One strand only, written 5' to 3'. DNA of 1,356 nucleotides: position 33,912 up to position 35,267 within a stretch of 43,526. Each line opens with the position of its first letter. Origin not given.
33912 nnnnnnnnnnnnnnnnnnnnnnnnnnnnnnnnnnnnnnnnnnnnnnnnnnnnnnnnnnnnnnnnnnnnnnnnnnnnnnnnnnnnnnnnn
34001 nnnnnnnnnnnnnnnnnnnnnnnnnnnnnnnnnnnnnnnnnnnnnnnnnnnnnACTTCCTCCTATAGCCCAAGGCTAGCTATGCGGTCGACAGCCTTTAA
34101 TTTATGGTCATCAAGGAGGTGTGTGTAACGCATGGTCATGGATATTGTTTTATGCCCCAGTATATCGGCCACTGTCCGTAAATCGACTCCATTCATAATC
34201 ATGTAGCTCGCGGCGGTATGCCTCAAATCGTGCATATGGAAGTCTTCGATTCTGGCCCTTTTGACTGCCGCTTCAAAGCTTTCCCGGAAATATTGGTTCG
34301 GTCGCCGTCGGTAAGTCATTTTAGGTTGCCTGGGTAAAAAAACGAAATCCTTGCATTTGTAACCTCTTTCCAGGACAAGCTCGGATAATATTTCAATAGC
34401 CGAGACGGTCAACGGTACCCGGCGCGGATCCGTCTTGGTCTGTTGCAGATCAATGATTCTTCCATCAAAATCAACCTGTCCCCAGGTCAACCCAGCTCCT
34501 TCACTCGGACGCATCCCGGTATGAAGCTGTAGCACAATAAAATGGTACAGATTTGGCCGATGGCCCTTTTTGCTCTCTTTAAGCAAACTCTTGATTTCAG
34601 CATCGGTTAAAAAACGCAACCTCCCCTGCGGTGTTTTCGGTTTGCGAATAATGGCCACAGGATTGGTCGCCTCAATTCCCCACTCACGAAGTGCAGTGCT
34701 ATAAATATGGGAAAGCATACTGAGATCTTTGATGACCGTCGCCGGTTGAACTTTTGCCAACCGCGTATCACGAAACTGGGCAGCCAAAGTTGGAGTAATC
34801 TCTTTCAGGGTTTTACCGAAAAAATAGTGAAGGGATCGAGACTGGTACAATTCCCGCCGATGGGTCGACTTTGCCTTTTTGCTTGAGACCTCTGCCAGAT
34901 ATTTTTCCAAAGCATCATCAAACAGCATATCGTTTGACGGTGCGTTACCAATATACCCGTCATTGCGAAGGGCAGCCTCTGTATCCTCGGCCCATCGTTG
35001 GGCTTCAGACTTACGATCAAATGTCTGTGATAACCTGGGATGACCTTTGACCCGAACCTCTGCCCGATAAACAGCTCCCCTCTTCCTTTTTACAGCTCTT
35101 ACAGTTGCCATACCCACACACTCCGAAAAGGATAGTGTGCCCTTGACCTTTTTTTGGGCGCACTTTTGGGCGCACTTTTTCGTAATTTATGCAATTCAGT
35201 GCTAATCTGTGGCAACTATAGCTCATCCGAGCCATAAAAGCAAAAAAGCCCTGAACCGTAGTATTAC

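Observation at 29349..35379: tRNA-Leu-linked integrase island with a five-gene coupled cassette (NusA-like / anchorless T4CP-like ATPase / TM-HD protein / polytopic membrane protein / small charged protein) that I cannot assign to any named system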

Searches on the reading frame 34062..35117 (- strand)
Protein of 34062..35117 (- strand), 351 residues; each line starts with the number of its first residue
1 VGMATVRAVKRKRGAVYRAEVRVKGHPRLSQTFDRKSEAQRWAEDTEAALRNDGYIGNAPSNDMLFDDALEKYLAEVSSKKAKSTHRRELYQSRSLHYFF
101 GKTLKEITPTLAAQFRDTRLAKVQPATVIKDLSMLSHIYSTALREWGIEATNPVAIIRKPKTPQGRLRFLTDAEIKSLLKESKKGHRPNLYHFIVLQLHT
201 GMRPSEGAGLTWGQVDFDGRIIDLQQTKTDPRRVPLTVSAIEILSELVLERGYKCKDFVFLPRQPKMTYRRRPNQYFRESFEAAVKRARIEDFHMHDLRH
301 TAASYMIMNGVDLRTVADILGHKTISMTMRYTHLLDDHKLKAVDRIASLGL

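Call 4: search_protein_families(library=pfam, proteins=[window:34062-35117:-], max_evalue=1)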
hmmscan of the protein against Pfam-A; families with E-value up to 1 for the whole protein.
window:34062-35117:- (351 aa): 4 families
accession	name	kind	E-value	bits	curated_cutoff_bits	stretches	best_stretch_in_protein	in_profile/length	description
PF00589.27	Phage_integrase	-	1.7e-35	122.8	27.1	1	169-336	2-170/172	Phage integrase family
PF24624.1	Int_N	-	0.0036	18.4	27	1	104-159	42-98/100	Phage integrase, N-terminal domain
PF16795.10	Phage_integr_3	-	0.0065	16.8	27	1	246-331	62-143/161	Archaeal phage integrase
PF13102.12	Phage_int_SAM_5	-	0.019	15.8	22.3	1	66-148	2-87/98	Phage integrase SAM-like domain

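Call 5: search_protein_families(library=padloc, proteins=[window:34062-35117:-], max_evalue=1)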
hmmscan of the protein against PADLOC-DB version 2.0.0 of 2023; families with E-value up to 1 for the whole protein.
window:34062-35117:- (351 aa): 0 families

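Call 6: search_protein_families(library=ncbifam, proteins=[window:34062-35117:-], max_evalue=1)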
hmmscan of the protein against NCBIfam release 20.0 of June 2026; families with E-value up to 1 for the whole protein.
window:34062-35117:- (351 aa): 13 families
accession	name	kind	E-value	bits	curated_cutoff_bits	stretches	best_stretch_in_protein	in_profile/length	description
TIGR02225.1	recomb_XerD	equivalog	1.2e-26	93.7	329.6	1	76-342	6-281/290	site-specific tyrosine recombinase XerD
NF040815.2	recomb_XerA_Arch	equivalog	1.9e-26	93.2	220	1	93-338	24-258/263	site-specific tyrosine recombinase/integron integrase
TIGR02224.1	recomb_XerC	equivalog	5.9e-26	91.5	335.15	1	77-341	7-284/295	tyrosine recombinase XerC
NF001399.0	PRK00283.1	subfamily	3.4e-23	82.3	279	1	79-338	23-287/300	tyrosine recombinase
TIGR02249.1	integrase_gron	subfamily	2.8e-16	59.8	265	2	274-343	239-309/315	integron integrase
NF003462.0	PRK05084.1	equivalog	5.8e-13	48.3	267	1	193-346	200-356/360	tyrosine recombinase XerS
NF011946.0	PRK15417.1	equivalog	6.2e-13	48.6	435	1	273-336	253-317/337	integron integrase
NF007371.0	PRK09871.1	subfamily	5.7e-12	45.6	222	1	166-332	3-172/198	tyrosine-type DNA invertase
NF002331.0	PRK01287.1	subfamily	1e-11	44.4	371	1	115-337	87-315/365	site-specific tyrosine recombinase XerC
NF007370.0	PRK09870.1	subfamily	1.8e-11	44.1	221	1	165-332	8-177/200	tyrosine-type DNA invertase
NF002685.0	PRK02436.1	equivalog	0.00059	19.7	178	1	195-331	119-243/245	site-specific tyrosine recombinase XerD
NF047926.1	integrase_GmtZ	equivalog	0.00066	17.8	600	1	287-334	422-470/784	gamma-mobile-trio integrase GmtZ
NF007246.0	PRK09692.1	domain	0.016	13.9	434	1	194-316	239-357/413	integrase domain-containing protein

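Call 7: search_protein_families(library=phrogs, proteins=[window:34062-35117:-], max_evalue=1)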
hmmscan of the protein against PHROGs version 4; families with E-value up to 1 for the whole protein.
window:34062-35117:- (351 aa): 15 families
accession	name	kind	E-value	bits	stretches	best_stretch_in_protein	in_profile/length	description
phrog_1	-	integration and excision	1.6e-80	273.1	1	8-348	115-449/611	integrase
phrog_216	-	integration and excision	1.1e-40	140.6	1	119-347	7-237/301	integrase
phrog_7685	-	integration and excision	4.7e-14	53.5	1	227-347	124-236/240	integrase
phrog_35951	-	unknown function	3.9e-12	47.5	1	280-346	8-74/97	-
phrog_22184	-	unknown function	2.5e-10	41.3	1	9-160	15-166/254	-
phrog_7269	-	integration and excision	4.8e-08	33.8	1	293-343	28-78/89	integrase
phrog_37709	-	unknown function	9.7e-06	26.6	1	126-222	19-109/116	-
phrog_23271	-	unknown function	0.00013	22.9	1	293-334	7-50/67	-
phrog_9208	-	integration and excision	0.00037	21.4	1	292-337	187-232/241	integrase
phrog_25190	-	integration and excision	0.00083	20.7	1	281-334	35-89/109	integrase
phrog_34557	-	integration and excision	0.0019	19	1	273-338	107-170/183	integrase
phrog_17497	-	unknown function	0.0057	17.7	1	285-342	50-108/133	-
phrog_24633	-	unknown function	0.0082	16.3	1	280-331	203-256/367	-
phrog_8347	-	unknown function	0.099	13.8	1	8-47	9-48/95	-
phrog_7196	-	unknown function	0.3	12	1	2-48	3-51/63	-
